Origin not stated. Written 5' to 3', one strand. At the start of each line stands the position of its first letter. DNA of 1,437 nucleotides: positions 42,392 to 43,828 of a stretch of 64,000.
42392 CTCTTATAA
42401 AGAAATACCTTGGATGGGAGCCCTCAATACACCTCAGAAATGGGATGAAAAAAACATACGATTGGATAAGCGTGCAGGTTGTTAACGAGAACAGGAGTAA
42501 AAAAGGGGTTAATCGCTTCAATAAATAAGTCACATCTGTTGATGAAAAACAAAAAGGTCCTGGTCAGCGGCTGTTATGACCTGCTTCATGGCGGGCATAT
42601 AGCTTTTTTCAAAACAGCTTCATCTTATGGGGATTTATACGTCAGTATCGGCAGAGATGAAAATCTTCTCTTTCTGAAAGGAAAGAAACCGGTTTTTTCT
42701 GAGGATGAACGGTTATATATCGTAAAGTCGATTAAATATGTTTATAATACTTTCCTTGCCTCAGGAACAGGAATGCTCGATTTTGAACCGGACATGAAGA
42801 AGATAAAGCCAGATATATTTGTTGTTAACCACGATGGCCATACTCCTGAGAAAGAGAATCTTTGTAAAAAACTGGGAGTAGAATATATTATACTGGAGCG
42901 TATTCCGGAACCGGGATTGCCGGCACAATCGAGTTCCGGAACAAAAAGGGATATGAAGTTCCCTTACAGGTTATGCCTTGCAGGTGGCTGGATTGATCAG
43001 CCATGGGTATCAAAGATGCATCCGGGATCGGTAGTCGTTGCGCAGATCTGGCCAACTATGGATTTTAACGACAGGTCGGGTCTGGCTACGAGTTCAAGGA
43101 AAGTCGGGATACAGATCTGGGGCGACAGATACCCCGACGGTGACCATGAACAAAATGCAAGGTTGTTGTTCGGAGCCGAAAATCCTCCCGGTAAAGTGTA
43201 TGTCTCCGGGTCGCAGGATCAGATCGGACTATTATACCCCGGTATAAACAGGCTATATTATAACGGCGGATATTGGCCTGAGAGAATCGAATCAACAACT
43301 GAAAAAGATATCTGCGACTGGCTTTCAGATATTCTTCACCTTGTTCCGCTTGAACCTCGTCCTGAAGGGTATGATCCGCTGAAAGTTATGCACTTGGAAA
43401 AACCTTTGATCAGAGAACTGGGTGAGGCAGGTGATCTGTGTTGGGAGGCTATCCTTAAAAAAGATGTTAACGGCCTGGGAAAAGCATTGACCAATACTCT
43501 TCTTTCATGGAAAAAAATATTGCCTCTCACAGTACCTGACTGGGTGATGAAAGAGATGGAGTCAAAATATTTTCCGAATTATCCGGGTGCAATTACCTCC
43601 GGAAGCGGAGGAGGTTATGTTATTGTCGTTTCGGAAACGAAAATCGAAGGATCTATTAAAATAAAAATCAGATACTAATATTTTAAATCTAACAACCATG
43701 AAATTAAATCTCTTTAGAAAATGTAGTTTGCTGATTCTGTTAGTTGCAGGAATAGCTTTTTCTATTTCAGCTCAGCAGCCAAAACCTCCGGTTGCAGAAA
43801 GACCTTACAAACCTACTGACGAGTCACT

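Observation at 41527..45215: GDP-mannose-3,5-epimerase-like gene, an unusual cytidylyltransferase-fold/GHMP-kinase-like fusion and a GH29 form one tight operon: a candidate L-galactose/L-fucose activation module inside a catabolic PUL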

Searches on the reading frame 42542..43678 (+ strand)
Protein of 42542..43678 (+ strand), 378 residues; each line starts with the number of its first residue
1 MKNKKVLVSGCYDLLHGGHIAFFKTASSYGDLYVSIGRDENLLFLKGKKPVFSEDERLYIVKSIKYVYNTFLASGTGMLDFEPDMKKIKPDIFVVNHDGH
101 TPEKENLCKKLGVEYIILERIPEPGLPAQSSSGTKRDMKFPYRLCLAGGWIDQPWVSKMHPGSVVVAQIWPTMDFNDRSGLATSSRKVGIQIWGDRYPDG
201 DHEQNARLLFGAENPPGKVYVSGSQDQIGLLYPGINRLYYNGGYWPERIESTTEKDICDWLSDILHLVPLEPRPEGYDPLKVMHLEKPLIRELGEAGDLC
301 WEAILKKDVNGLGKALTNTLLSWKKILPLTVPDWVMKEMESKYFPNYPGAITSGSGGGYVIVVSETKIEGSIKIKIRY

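Call 3: search_protein_families(library=pfam, proteins=[window:42542-43678:+], max_evalue=0.01)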
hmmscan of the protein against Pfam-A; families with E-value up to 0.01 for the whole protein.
window:42542-43678:+ (378 aa): 1 family
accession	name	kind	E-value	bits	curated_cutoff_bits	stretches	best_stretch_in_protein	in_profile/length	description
PF01467.32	CTP_transf_like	-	1.8e-11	44.8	21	1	8-102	2-93/133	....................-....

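Call 4: search_protein_families(library=ncbifam, proteins=[window:42542-43678:+], max_evalue=0.01)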
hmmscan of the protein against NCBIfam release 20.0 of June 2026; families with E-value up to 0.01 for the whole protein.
window:42542-43678:+ (378 aa): 5 families
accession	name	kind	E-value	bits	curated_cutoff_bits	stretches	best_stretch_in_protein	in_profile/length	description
TIGR02199.1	rfaE_dom_II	equivalog_domain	7.4e-12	45.3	181.5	1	3-98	11-105/144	D-glycero-beta-D-manno-heptose 1-phosphate adenylyltransferase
TIGR00125.1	cyt_tran_rel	domain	4.3e-11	42.8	27.7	1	6-67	2-62/65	adenylyltransferase/cytidyltransferase family protein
TIGR01518.1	g3p_cytidyltrns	equivalog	1.1e-08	35.2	165.4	1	6-98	1-91/125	glycerol-3-phosphate cytidylyltransferase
NF008454.0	PRK11316.1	equivalog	2.5e-08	33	521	1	4-67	341-406/475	bifunctional D-glycero-beta-D-manno-heptose-7-phosphate kinase/D-glycero-beta-D-manno-heptose 1-phosphate adenylyltransferase HldE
NF001985.0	PRK00777.1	subfamily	8.8e-06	25.9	104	1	2-59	3-60/157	pantetheine-phosphate adenylyltransferase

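Call 6: search_solved_structures(query=window:42542-43678:+, max_evalue=1, show_alignments=2)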
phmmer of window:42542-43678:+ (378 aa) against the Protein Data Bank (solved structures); distinct sequences matched with E-value up to 1: 6.
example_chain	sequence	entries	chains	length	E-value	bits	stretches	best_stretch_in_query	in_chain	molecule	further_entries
3glv_A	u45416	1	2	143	1.2e-11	47.4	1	5-136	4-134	Lipopolysaccharide core biosynthesis protein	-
2b7l_A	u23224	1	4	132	6.5e-11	45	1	4-100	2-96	glycerol-3-phosphate cytidylyltransferase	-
3elb_A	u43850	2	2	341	4.1e-10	42.4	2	5-70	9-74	Ethanolamine-phosphate cytidylyltransferase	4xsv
1coz_A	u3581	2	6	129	1.6e-06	30.5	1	4-72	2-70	PROTEIN (GLYCEROL-3-PHOSPHATE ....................) | glycerol-3-phosphate cytidylyltransferase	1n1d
5x3d_A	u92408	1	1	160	0.00031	23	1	6-102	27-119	Phosphoenolpyruvate phosphomutase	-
5x9q_A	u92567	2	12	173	0.039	16.1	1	6-66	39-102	Putative cytidylyltransferase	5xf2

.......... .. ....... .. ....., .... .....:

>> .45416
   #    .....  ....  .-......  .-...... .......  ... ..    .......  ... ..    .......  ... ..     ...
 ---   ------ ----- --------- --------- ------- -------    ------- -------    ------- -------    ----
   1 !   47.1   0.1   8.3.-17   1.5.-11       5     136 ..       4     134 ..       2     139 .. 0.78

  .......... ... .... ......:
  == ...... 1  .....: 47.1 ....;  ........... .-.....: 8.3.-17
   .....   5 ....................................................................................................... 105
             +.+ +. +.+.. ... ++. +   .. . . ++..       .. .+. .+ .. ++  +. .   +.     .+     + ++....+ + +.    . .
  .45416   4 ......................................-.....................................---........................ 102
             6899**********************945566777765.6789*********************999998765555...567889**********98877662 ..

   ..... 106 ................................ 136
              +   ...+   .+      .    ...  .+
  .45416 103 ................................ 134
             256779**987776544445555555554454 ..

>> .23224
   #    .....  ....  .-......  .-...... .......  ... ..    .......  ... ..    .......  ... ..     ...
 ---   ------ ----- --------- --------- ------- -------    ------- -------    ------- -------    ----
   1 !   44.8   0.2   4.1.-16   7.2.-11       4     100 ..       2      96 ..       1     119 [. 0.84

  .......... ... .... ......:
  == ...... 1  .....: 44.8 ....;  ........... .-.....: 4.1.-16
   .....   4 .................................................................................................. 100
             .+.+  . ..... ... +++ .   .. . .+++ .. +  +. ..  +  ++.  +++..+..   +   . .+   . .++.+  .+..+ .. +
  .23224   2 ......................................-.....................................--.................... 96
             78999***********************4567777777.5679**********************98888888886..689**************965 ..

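Call 9: find_homologous_proteins(query=window:42542-43678:+, max_evalue=0.00001)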
Query window:42542-43678:+ (378 aa): 5539 proteins with E <= 0.00001 among 7876 candidates; the best 120 are listed.
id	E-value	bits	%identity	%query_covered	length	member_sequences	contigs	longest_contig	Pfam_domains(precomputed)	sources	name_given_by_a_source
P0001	5.7e-255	864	97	100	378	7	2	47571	PF01467.33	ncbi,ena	ncbi:MAG: adenylyltransferase/cytidyltransferase family protein [Bacteroidota bacterium]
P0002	1.1e-241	820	90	100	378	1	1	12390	PF01467.33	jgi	jgi:cytidyltransferase-like protein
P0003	4.1e-240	815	89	100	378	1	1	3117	PF01467.33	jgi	jgi:cytidyltransferase-like protein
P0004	1.6e-239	813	90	100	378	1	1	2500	PF01467.33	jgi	jgi:cytidyltransferase-like protein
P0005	2.7e-237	805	89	100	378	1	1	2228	PF01467.33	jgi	jgi:cytidyltransferase-like protein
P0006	3.7e-237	805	90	100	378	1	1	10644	PF01467.33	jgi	jgi:cytidyltransferase-like protein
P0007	1.8e-234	796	88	100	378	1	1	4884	PF01467.33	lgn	-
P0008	2.1e-234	796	87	100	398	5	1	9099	PF01467.33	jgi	jgi:cytidyltransferase-like protein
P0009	3.5e-234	795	87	100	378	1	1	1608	PF01467.33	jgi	jgi:cytidyltransferase-like protein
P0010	7.2e-234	794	88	100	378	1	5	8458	PF01467.33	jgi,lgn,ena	jgi:cytidyltransferase-like protein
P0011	2.5e-233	792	86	100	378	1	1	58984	PF01467.33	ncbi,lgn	-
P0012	2.1e-232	789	85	100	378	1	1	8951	PF01467.33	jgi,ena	-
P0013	3.0e-232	789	86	100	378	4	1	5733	PF01467.33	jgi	-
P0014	3.7e-232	788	85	100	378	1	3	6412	PF01467.33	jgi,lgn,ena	-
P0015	5.0e-232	788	87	100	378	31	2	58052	PF01467.33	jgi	jgi:cytidyltransferase-like protein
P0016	7.8e-232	787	85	100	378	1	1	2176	PF01467.33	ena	-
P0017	1.1e-231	787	85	100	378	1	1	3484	PF01467.33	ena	-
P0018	1.2e-231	787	85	100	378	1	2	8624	PF01467.33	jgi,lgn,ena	-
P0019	1.0e-230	784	85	100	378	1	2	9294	PF01467.33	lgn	-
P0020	1.4e-230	783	84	100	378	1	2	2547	PF01467.33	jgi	jgi:cytidyltransferase-like protein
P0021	1.8e-230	783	85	100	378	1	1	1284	PF01467.33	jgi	-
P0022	2.3e-230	783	85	100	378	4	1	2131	PF01467.33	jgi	jgi:cytidyltransferase-like protein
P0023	2.5e-230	782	85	100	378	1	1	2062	PF01467.33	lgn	-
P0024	4.4e-230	782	85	100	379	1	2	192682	PF01467.33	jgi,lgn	jgi:cytidyltransferase-like protein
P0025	1.1e-229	780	89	97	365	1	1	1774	PF01467.33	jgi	jgi:cytidyltransferase-like protein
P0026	1.4e-229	780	85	99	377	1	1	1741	PF01467.33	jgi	jgi:cytidyltransferase-like protein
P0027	4.5e-229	778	84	100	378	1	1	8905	PF01467.33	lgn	-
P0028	5.6e-229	778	85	99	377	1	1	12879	PF01467.33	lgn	-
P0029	6.0e-229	778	86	100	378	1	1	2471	PF01467.33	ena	-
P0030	1.1e-228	777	85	99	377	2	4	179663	PF01467.33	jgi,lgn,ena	-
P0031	1.5e-228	777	85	100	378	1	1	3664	PF01467.33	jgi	jgi:cytidyltransferase-like protein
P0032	1.6e-228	776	86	100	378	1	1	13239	PF01467.33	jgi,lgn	jgi:cytidyltransferase-like protein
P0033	1.8e-228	776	85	100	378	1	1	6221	PF01467.33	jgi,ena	-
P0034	1.9e-228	776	84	99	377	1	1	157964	PF01467.33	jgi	jgi:cytidyltransferase-like protein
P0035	2.1e-228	776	84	100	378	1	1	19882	PF01467.33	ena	-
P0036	3.5e-228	775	84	100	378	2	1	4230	PF01467.33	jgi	jgi:cytidyltransferase-like protein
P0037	3.9e-228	775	84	100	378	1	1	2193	PF01467.33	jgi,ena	-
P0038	5.4e-228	775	83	100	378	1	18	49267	PF01467.33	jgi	jgi:cytidyltransferase-like protein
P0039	5.8e-228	775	86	99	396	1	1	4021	PF01467.33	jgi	jgi:cytidyltransferase-like protein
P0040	7.1e-228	774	84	100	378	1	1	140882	PF01467.33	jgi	jgi:cytidyltransferase-like protein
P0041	1.0e-227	774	83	100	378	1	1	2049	PF01467.33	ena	-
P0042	1.0e-227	774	84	100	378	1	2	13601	PF01467.33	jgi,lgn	jgi:cytidyltransferase-like protein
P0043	1.1e-227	774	84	100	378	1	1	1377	PF01467.33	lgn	-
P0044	1.1e-227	774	83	100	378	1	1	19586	PF01467.33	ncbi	-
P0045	1.2e-227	774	84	100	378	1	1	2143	PF01467.33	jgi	-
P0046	1.2e-227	774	82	100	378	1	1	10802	PF01467.33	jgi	jgi:cytidyltransferase-like protein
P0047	1.5e-227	773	85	100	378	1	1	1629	PF01467.33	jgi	jgi:cytidyltransferase-like protein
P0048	1.5e-227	773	84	100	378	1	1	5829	PF01467.33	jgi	-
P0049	1.5e-227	773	85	98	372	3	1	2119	PF01467.33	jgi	jgi:cytidyltransferase-like protein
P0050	2.0e-227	773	83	100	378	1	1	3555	PF01467.33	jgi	-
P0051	2.0e-227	773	84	100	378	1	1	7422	PF01467.33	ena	-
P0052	2.2e-227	773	84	100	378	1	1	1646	PF01467.33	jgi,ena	-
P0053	2.5e-227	773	84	100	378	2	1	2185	PF01467.33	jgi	jgi:cytidyltransferase-like protein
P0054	2.7e-227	772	84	100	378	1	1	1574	PF01467.33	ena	-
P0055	2.9e-227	772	83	100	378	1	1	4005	PF01467.33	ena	-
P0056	5.3e-227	771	81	100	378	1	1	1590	PF01467.33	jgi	jgi:cytidyltransferase-like protein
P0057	5.6e-227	771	84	100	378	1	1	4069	PF01467.33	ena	-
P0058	6.1e-227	771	83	100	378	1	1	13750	PF01467.33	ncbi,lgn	-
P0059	6.2e-227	771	84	100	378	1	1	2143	PF01467.33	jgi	jgi:cytidyltransferase-like protein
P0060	6.2e-227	771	84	100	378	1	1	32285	PF01467.33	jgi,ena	-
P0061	6.4e-227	771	84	100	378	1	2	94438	PF01467.33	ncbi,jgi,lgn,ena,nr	ncbi:MAG TPA: adenylyltransferase/cytidyltransferase family protein [Bacteroidales bacterium]|nr:ade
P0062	7.3e-227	771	83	100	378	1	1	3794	PF01467.33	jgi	jgi:cytidyltransferase-like protein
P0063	7.6e-227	771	83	100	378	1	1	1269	PF01467.33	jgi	jgi:cytidyltransferase-like protein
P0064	8.1e-227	771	83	100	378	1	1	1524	PF01467.33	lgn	-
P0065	8.2e-227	771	84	100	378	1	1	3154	PF01467.33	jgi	jgi:cytidyltransferase-like protein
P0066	8.3e-227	771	83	100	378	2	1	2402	PF01467.33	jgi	jgi:cytidyltransferase-like protein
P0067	1.0e-226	771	84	100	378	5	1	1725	PF01467.33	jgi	jgi:cytidyltransferase-like protein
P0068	1.0e-226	771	84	100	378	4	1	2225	PF01467.33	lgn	-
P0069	1.6e-226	770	84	100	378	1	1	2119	PF01467.33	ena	-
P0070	1.7e-226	770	83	100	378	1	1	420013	PF01467.33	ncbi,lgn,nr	ncbi:MAG: FAD synthase [Bacteroidales bacterium]|nr:FAD synthase [Bacteroidales bacterium]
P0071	1.9e-226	770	83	100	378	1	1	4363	PF01467.33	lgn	-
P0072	1.9e-226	770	82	100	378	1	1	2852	PF01467.33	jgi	jgi:cytidyltransferase-like protein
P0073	1.9e-226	770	81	100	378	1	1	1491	PF01467.33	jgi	jgi:cytidyltransferase-like protein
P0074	2.3e-226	769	84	100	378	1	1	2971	PF01467.33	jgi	jgi:cytidyltransferase-like protein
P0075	3.1e-226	769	84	100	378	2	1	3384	PF01467.33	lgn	-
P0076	3.4e-226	769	83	100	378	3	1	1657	PF01467.33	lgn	-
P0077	3.5e-226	769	84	100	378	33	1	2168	PF01467.33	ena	-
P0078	4.9e-226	768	83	99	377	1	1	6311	PF01467.33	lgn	-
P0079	5.7e-226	768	82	100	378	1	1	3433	PF01467.33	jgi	-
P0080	6.1e-226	768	83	100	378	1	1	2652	PF01467.33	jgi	jgi:cytidyltransferase-like protein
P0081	7.0e-226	768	83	100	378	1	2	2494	PF01467.33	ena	-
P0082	1.3e-225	767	83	100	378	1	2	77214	PF01467.33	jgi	-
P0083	1.3e-225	767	84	100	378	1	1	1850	PF01467.33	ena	-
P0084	1.6e-225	767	83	100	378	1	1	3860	PF01467.33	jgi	-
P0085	1.7e-225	766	83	99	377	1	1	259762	PF01467.33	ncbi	-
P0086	1.8e-225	766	84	100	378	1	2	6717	PF01467.33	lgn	-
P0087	2.2e-225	766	83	100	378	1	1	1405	PF01467.33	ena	-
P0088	2.3e-225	766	83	100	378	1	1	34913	PF01467.33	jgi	-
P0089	2.5e-225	766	82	100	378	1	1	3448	PF01467.33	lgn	-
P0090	2.6e-225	766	83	100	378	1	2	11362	PF01467.33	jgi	jgi:cytidyltransferase-like protein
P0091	3.1e-225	766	84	100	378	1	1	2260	PF01467.33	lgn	-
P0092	3.6e-225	765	81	100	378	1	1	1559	PF01467.33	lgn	-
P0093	3.8e-225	765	83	99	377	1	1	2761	PF01467.33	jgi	jgi:cytidyltransferase-like protein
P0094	4.1e-225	765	84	100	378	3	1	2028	PF01467.33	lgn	-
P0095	4.9e-225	765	83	100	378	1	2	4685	PF01467.33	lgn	-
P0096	6.2e-225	765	82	100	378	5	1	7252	PF01467.33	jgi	jgi:cytidyltransferase-like protein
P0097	6.5e-225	765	83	100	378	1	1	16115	PF01467.33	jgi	jgi:cytidyltransferase-like protein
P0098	6.8e-225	765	83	100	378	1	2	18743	PF01467.33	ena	-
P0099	7.9e-225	764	83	100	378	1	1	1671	PF01467.33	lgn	-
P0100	8.0e-225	764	83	100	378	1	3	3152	PF01467.33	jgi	-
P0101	1.2e-224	764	83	100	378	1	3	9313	PF01467.33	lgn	-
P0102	1.2e-224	764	82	100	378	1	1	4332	PF01467.33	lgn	-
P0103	1.3e-224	764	83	100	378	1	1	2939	PF01467.33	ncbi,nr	ncbi:MAG: adenylyltransferase/cytidyltransferase family protein [Methanoregula sp.]|nr:adenylyltrans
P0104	1.4e-224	763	82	100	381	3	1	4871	PF01467.33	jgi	jgi:cytidyltransferase-like protein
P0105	1.4e-224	763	83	100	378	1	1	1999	PF01467.33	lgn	-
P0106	1.8e-224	763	81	100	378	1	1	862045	PF01467.33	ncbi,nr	ncbi:MAG: FAD synthase [Bacteroidales bacterium]|nr:FAD synthase [Bacteroidales bacterium]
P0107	2.3e-224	763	83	100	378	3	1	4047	PF01467.33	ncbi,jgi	jgi:cytidyltransferase-like protein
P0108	2.3e-224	763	82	100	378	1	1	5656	PF01467.33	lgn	-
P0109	2.4e-224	763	81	100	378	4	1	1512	PF01467.33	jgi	jgi:cytidyltransferase-like protein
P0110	2.5e-224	763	82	100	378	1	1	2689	PF01467.33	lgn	-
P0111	2.8e-224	763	83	100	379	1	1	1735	PF01467.33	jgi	jgi:cytidyltransferase-like protein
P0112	2.9e-224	762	82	99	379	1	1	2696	PF01467.33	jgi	jgi:cytidyltransferase-like protein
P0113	4.3e-224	762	83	100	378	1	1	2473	PF01467.33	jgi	jgi:cytidyltransferase-like protein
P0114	4.4e-224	762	83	100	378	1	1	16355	PF01467.33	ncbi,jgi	-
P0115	4.6e-224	762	83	100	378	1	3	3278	PF01467.33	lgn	-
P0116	4.6e-224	762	83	100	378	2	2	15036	PF01467.33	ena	-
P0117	4.6e-224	762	83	100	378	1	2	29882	PF01467.33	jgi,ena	jgi:cytidyltransferase-like protein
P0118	4.7e-224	762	82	100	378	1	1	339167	PF01467.33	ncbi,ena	-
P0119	4.8e-224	762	84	100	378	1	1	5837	PF01467.33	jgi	-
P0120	6.4e-224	761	83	100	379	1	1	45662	PF01467.33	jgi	jgi:cytidyltransferase-like protein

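Call 15: find_encoding_contigs(protein=P0106, flank=8000, max_places=3)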
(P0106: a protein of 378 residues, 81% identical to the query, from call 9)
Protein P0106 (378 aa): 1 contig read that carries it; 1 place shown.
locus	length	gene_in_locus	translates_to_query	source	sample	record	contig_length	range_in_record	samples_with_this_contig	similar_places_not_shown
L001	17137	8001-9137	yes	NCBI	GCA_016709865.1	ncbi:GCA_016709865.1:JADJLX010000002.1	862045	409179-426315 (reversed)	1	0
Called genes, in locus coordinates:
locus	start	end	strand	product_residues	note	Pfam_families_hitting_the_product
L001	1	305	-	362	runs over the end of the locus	PF09492:Pec_lyase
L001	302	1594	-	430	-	-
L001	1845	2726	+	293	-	PF01261:AP_endonuc_2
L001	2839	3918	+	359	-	PF04909:Amidohydro_2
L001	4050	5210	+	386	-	PF00756:Esterase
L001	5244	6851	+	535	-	PF00144:Beta-lactamase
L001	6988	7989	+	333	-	PF01073:3Beta_HSD, PF01370:Epimerase, PF05368:NmrA (weak), PF07993:NAD_binding_4 (faint), PF13460:NAD_binding_10 (weak), PF16363:GDP_Man_Dehyd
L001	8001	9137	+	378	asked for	PF01467:CTP_transf_like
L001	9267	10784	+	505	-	PF01120:Alpha_L_fucos, PF16757:Fucosidase_C (faint)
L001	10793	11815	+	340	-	PF00356:LacI, PF00532:Peripla_BP_1, PF13407:Peripla_BP_4, PF13377:Peripla_BP_3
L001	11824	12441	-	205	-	-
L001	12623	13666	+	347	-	PF01408:GFO_IDH_MocA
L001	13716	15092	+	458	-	PF01408:GFO_IDH_MocA, PF19051:GFO_IDH_MocA_C2, PF22725:GFO_IDH_MocA_C3 (weak), PF19051:GFO_IDH_MocA_C2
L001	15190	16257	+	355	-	PF14100:DUF6807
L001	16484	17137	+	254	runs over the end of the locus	PF00657:Lipase_GDSL, PF13472:Lipase_GDSL_2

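Call 16: find_encoding_contigs(protein=P0070, flank=8000, max_places=3)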
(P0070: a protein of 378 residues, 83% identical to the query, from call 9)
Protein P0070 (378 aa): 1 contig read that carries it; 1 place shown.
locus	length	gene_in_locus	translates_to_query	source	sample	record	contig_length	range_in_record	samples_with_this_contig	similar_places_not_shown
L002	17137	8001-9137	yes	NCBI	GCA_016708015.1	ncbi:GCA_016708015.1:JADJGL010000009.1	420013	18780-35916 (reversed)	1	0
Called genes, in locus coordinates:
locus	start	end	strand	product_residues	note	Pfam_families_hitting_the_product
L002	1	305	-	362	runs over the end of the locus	PF09492:Pec_lyase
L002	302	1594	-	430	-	-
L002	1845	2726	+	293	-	PF01261:AP_endonuc_2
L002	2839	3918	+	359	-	PF04909:Amidohydro_2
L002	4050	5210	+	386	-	PF00756:Esterase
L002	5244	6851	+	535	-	PF00144:Beta-lactamase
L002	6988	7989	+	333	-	PF01073:3Beta_HSD, PF01370:Epimerase, PF05368:NmrA (weak), PF07993:NAD_binding_4 (faint), PF13460:NAD_binding_10 (weak), PF16363:GDP_Man_Dehyd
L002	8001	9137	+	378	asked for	PF01467:CTP_transf_like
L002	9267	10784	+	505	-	PF01120:Alpha_L_fucos, PF16757:Fucosidase_C (faint)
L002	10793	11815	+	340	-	PF00356:LacI, PF00532:Peripla_BP_1, PF13407:Peripla_BP_4, PF13377:Peripla_BP_3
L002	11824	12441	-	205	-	-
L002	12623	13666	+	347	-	PF01408:GFO_IDH_MocA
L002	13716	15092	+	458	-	PF01408:GFO_IDH_MocA, PF19051:GFO_IDH_MocA_C2, PF22725:GFO_IDH_MocA_C3 (weak), PF19051:GFO_IDH_MocA_C2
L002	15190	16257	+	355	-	PF14100:DUF6807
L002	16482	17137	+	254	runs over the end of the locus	PF00657:Lipase_GDSL, PF13472:Lipase_GDSL_2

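Call 21: predict_structure(alignment_id=A1)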
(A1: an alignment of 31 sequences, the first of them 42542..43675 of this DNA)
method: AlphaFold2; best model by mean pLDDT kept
length: 378 residues; sequences in the alignment: 31
mean_pLDDT: 46.6   pTM: 0.38
mean pLDDT of the five models: 46.6, 43.6, 41.7, 40.6, 39.4
residues with pLDDT >= 90: 0; 70-90: 64; 50-70: 92; < 50: 222
segments of 3 or more residues with pLDDT < 50: 10-21, 36-63, 70-80, 119-253, 270-290, 354-358
pLDDT, mean of each block of 10 residues (from residue 1): 57 41 57 49 35 40 48 40 63 65 83 71 34 27 27 24 26 24 22 28 31 23 23 22 25 54 64 37 38 53 73 75 57 71 85 51 76 53
secondary structure, 60 per line:
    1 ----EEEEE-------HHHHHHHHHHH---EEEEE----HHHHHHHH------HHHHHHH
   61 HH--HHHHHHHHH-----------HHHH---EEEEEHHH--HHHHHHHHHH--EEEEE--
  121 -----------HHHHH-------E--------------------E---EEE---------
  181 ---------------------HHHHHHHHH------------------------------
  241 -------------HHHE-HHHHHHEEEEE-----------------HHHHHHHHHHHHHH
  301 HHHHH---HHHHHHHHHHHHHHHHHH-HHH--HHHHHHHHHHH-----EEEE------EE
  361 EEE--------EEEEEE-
elements in order: E5-9 H17-27 E31-35 H40-47 H54-62 H65-73 H85-88 E92-96 H102-111 E114-118 H132-136 E169-171 H202-210 H259-264 E265-269 H287-305 H309-326 H333-343 E349-352 E359-363 E372-377
